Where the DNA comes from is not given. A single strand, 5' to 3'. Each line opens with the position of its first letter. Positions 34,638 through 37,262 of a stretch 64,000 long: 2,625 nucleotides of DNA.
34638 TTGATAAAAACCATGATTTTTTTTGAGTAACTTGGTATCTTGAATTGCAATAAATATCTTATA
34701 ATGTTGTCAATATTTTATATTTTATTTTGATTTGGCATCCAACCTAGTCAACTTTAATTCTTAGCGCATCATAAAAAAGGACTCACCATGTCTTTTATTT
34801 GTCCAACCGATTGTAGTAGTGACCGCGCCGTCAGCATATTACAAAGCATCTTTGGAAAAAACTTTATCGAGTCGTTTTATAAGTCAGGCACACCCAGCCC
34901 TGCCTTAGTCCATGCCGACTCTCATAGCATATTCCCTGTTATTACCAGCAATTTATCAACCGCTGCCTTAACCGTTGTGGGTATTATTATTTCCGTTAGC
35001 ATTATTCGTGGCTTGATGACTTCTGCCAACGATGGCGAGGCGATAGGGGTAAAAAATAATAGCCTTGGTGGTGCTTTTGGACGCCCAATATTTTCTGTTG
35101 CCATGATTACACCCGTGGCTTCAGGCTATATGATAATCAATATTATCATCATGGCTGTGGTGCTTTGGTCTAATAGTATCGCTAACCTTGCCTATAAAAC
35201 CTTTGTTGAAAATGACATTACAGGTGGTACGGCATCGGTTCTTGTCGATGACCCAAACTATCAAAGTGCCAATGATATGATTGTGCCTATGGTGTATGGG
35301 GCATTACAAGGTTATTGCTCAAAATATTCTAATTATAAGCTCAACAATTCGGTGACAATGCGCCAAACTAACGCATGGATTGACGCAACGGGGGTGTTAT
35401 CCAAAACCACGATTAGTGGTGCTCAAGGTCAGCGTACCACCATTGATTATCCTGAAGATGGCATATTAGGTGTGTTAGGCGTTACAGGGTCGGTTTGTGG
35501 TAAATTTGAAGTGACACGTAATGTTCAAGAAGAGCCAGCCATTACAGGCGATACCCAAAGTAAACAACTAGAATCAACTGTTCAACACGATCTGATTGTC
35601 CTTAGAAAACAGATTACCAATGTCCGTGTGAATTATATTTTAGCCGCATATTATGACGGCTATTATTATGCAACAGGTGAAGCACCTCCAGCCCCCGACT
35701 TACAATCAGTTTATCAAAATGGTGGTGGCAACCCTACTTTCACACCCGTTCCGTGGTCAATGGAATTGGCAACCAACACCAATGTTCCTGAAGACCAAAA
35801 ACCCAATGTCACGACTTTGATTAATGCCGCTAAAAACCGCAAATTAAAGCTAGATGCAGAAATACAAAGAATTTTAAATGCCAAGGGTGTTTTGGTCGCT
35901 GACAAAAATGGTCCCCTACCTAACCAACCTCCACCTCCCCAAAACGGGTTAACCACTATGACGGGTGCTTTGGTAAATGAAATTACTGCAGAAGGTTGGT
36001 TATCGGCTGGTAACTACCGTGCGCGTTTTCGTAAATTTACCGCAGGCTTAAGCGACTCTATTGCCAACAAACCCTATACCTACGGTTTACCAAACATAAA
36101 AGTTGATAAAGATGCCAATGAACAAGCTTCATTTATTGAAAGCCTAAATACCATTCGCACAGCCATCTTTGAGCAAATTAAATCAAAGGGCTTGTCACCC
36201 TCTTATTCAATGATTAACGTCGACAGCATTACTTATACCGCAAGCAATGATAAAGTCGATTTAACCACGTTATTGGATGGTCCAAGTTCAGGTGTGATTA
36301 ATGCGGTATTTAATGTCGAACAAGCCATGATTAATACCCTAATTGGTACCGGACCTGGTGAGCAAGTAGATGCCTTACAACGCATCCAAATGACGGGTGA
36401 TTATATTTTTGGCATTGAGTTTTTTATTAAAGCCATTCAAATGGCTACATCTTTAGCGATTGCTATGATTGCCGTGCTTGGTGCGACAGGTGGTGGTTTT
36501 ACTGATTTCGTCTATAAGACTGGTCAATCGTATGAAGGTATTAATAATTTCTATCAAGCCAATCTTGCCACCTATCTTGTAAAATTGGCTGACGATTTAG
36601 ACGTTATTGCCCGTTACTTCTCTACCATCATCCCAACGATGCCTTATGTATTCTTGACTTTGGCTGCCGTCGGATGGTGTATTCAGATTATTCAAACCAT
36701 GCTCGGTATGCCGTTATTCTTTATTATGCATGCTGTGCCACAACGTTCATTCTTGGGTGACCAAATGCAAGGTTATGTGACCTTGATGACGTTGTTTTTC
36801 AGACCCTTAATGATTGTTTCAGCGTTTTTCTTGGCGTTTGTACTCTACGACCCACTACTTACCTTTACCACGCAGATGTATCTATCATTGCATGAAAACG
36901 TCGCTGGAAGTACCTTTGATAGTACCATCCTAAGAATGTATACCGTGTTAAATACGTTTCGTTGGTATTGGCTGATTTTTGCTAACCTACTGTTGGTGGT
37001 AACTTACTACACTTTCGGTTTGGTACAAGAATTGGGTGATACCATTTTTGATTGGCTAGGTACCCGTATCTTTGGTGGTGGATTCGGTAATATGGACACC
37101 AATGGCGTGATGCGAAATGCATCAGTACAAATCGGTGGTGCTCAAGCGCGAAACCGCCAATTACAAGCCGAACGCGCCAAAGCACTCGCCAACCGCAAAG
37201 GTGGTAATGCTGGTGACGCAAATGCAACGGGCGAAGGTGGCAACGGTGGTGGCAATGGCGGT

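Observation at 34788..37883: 1031-aa polytopic membrane protein with a large periplasmic domain and a long Gly/Ala/Asn-rich C-terminal tail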

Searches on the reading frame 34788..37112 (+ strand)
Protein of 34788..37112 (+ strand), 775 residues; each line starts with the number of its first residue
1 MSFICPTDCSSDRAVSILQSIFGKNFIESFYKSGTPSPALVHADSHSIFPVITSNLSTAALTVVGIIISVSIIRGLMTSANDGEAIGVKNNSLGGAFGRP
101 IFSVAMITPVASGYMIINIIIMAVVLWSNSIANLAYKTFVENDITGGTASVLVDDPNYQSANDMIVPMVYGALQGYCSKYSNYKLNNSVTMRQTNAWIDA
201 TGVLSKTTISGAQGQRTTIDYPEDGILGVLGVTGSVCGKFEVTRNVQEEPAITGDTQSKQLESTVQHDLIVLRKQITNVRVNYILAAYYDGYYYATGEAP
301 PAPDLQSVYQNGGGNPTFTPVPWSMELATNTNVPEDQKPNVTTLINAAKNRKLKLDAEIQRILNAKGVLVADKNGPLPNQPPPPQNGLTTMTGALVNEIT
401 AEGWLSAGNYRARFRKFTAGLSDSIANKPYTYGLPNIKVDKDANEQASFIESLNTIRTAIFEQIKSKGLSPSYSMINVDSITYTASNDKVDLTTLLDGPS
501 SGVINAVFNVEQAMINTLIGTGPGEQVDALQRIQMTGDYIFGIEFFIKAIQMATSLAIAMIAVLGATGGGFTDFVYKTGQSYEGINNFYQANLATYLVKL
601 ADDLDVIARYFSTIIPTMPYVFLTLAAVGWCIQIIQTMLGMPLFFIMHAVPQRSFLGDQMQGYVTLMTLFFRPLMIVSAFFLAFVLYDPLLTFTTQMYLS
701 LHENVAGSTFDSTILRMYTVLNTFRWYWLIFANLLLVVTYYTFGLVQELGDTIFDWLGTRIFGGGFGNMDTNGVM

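Call 16: find_homologous_proteins(query=window:34788-37097:+, max_evalue=0.001)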
Query window:34788-37097:+ (770 aa): 1 proteins with E <= 0.001 among 8000 candidates.
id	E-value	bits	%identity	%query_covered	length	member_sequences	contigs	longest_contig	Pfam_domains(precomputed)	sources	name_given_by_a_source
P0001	0.0e+0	1723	100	100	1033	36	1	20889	-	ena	-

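Call 29: search_protein_representatives(protein=window:34788-37097:+)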
Query: 770 residues. Proteins with E-value up to 0.001 (for the whole library): 1532; up to 1e-10: 253; up to 1e-30: 55. The best 150 are listed.
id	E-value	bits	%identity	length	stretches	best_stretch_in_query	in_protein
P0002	6.6e-154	530.3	37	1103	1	6-769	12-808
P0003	1.1e-143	496.5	38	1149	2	212-770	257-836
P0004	6.7e-141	487.3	39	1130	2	401-769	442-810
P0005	8.7e-111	387.8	34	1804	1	1-769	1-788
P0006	4.6e-105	368.8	38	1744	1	2-769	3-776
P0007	6.1e-105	368.4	34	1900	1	1-769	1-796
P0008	1.2e-89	317.9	30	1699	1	5-770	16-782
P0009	1.2e-88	314.5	34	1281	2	384-770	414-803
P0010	2.6e-88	313.4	32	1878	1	8-770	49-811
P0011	3.3e-88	313.1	35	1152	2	390-769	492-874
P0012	6.5e-86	305.5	38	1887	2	398-770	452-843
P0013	9.5e-85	301.7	33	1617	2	397-769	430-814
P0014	9.2e-84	298.4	32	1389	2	317-769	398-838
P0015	8.5e-74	265.5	30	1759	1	2-769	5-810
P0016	1.0e-71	258.6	34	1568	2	398-769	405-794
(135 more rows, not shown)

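Call 50: search_solved_structures(query=A1, max_evalue=1, show_alignments=1)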
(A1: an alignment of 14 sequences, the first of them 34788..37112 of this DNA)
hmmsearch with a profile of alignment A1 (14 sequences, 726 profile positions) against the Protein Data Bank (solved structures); distinct sequences matched with E-value up to 1: 3.
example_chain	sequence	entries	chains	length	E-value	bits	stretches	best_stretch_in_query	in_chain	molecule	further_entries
9ngy_FP1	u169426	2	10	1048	4.2e-58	200.7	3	15-373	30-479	DotA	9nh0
8d49_A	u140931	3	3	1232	0.0019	20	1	223-449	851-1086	OrfB_Zn_ribbon domain-containing protein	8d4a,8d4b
6vfi_A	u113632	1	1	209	0.046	15.4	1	397-571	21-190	O43_dn18A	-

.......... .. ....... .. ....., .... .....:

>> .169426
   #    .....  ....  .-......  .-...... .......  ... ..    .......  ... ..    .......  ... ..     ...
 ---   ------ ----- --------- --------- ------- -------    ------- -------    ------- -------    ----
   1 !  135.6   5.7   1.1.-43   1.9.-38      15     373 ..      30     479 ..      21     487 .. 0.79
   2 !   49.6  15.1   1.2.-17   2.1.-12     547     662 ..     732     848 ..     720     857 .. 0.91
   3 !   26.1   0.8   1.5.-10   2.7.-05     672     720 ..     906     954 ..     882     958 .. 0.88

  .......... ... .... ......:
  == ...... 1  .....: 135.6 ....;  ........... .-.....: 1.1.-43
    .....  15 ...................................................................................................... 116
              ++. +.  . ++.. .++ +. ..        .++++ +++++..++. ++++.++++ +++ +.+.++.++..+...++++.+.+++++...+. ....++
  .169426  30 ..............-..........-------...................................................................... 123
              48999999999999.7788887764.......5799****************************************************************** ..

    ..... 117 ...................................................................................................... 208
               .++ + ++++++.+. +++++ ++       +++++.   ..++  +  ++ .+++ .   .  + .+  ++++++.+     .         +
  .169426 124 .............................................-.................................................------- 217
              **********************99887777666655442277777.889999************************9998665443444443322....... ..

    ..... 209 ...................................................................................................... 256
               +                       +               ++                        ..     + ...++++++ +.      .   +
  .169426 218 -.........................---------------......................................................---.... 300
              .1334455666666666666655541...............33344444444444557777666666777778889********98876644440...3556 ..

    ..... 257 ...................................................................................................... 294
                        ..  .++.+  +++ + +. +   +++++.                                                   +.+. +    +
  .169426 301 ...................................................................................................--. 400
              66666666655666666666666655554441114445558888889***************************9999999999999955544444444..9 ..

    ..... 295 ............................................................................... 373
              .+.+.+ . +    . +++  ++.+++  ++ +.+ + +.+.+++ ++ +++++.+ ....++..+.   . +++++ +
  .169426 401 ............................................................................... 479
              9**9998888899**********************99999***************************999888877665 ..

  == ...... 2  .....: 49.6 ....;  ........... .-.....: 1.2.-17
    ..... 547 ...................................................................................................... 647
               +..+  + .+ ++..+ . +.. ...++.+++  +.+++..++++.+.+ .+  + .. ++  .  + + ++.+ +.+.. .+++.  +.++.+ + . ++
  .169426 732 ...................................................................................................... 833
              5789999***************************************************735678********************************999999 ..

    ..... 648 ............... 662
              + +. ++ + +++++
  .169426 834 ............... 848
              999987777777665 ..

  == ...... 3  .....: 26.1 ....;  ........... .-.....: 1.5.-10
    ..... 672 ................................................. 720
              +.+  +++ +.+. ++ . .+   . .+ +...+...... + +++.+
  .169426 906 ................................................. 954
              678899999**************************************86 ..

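Call 51: find_homologous_proteins(query=A1, max_evalue=0.00001)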
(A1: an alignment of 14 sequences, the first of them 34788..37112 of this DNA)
Query A1 (14 sequences) (775 aa, profile of the alignment): 3 proteins with E <= 0.00001 among 8000 candidates.
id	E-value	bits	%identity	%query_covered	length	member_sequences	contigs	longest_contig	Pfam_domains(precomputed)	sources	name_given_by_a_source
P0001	1.5e-232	792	100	100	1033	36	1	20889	-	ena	-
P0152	3.8e-53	199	21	48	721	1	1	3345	-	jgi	-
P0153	8.8e-33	132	25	10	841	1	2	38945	-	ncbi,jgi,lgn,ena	jgi:hypothetical protein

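Call 67: find_related_loci(query=window:34788-37112:+, collection=genome_contigs, flank=10000)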
Query window:34788-37112:+ (775 aa) in genome_contigs; peptide patterns used: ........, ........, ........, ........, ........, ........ (x = any residue, [..] = any of these).
121 stretches matched a pattern, but none encodes a relative of the query by tblastn (E <= 1e-3).
